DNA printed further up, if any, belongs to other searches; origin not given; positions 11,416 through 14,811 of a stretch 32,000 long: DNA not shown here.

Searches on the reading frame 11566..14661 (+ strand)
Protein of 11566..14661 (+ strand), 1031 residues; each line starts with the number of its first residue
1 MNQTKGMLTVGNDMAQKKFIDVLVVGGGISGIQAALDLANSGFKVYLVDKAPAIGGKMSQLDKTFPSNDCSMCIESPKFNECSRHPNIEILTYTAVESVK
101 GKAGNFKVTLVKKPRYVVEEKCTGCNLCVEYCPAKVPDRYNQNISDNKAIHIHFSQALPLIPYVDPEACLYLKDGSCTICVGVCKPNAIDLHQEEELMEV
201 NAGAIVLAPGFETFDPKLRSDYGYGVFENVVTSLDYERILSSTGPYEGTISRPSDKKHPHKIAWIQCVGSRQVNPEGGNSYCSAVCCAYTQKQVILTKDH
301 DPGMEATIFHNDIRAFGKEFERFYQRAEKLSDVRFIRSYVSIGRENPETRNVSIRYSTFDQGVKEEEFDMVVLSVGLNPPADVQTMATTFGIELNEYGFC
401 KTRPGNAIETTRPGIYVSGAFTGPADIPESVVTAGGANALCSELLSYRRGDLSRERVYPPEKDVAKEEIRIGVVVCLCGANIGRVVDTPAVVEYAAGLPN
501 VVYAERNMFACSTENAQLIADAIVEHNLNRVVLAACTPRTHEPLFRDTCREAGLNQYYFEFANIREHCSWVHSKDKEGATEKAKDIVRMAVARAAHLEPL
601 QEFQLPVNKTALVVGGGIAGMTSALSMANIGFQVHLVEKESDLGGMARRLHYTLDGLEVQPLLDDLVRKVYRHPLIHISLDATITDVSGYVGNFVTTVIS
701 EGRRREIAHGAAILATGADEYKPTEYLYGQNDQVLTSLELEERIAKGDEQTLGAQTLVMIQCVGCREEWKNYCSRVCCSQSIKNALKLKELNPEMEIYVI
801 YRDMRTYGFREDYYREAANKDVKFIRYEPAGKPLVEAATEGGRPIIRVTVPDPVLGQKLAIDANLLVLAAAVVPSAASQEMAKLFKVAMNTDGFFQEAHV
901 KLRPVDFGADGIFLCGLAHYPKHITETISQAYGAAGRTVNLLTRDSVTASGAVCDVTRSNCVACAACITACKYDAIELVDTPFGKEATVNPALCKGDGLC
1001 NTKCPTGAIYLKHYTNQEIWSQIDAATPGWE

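Call 4: search_protein_families(library=pfam, proteins=[window:11566-14661:+])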
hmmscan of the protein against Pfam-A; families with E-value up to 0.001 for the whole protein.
window:11566-14661:+ (1031 aa): 22 families
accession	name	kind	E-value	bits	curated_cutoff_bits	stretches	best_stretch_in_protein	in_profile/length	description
PF07992.20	Pyr_redox_2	-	1.5e-23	84.1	26.1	3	612-744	4-136/291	Pyridine nucleotide-disulphide oxidoreductase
PF12831.13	FAD_oxidored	-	9.8e-19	68.4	27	2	21-60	1-40/416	FAD dependent oxidoreductase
PF13450.12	NAD_binding_8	-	5.3e-17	62.3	21.9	2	613-652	1-40/68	NAD(P)-binding Rossmann-like domain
PF13738.12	Pyr_redox_3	-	1.1e-12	48.3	30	1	14-112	159-251/305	Pyridine nucleotide-disulphide oxidoreductase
PF01266.30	DAO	-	2.2e-12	47.6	27.9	2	21-56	1-37/353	FAD dependent oxidoreductase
PF00890.30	FAD_binding_2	-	2.9e-12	46.9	20.4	2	21-57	1-37/414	FAD binding domain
PF00037.32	Fer4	-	3.1e-11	43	21.1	2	116-135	2-21/24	4Fe-4S binding domain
PF01134.28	GIDA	-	2.8e-10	40.3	22.1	1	21-55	1-29/391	Glucose inhibited division protein A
PF00070.33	Pyr_redox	-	3.6e-10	40.6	22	0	22-55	2-35/82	Pyridine nucleotide-disulphide oxidoreductase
PF12838.12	Fer4_7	-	1.6e-09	38.6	27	2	960-1008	1-52/52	4Fe-4S dicluster domain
PF03486.20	HI0933_like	-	1.4e-08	34.9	50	1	21-58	2-39/244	HI0933-like protein Rossmann domain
PF14697.11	Fer4_21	-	2.2e-08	34.6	35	2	956-1009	3-57/59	4Fe-4S dicluster domain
PF01946.23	Thi4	-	7.6e-08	32.3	26.2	1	12-59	10-58/235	Thi4 family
PF01494.25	FAD_binding_3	-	2.5e-07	30.7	22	0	611-643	4-36/349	FAD binding domain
PF01262.27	AlaDh_PNT_C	-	8e-07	29.1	23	0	17-72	26-78/214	Alanine dehydrogenase/PNT, C-terminal domain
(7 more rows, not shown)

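Call 45: search_protein_families(library=ncbifam, proteins=[window:11566-14661:+], max_evalue=0.00001)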
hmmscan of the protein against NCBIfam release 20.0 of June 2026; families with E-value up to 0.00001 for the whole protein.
window:11566-14661:+ (1031 aa): 98 families (the best 25 are shown)
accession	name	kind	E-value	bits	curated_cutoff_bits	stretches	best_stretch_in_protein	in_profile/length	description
NF040770.1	hetero_SS_HdrA2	exception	4.1e-282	937.9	1100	3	21-446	141-561/777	CoB-CoM heterodisulfide reductase HdrA2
NF041778.1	hetero_SS_HdrA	equivalog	2.9e-225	749.6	1400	3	21-447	144-572/771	ferredoxin:CoB-CoM heterodisulfide reductase subunit HdrA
NF041891.1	hdrA_Methbact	equivalog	4.5e-201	669.9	1300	3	20-445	134-556/762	ferredoxin:CoB-CoM heterodisulfide reductase subunit HdrA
NF009410.0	PRK12771.1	subfamily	3.9e-19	68.6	516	1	602-758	132-273/566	NAD(P)-binding protein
TIGR01372.1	soxA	subfamily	2.5e-16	58.7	1164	1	17-98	166-246/996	sarcosine oxidase subunit alpha family protein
NF045637.1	carotdesatCrtDProt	equivalog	1.2e-15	57.1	580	2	22-62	1-41/485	1-hydroxycarotenoid 3,4-desaturase CrtD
TIGR03467.1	HpnE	equivalog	1.3e-15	57.6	283.05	2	22-59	1-38/430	hydroxysqualene dehydroxylase HpnE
NF005560.0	PRK07233.1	equivalog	6.9e-15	54.8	252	2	612-652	4-44/435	hypothetical protein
TIGR03997.1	mycofact_OYE_2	equivalog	1.5e-14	53.3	793.15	1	607-675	378-446/645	mycofactocin system FadH/OYE family oxidoreductase 2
NF058655.1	CrtID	equivalog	1.1e-13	50.9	640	1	612-651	2-41/478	bifunctional phytoene desaturase/3,4-desaturase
TIGR03996.1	mycofact_OYE_1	hypoth_equivalog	3.5e-13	48.9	627.9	1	598-686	362-449/633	mycofactocin system FadH/OYE family oxidoreductase 1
TIGR01350.1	lipoamide_DH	equivalog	7e-13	48.1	408.8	0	611-646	4-38/461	dihydrolipoyl dehydrogenase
NF005313.0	PRK06847.1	subfamily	8.1e-13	48.1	372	1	609-642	5-38/375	hypothetical protein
NF005691.0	PRK07494.1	equivalog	1.4e-12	46.9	459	1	14-54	3-43/404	UbiH/UbiF family hydroxylase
NF006021.0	PRK08163.1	equivalog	3e-12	46.3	459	0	19-55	5-41/398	3-hydroxybenzoate 6-monooxygenase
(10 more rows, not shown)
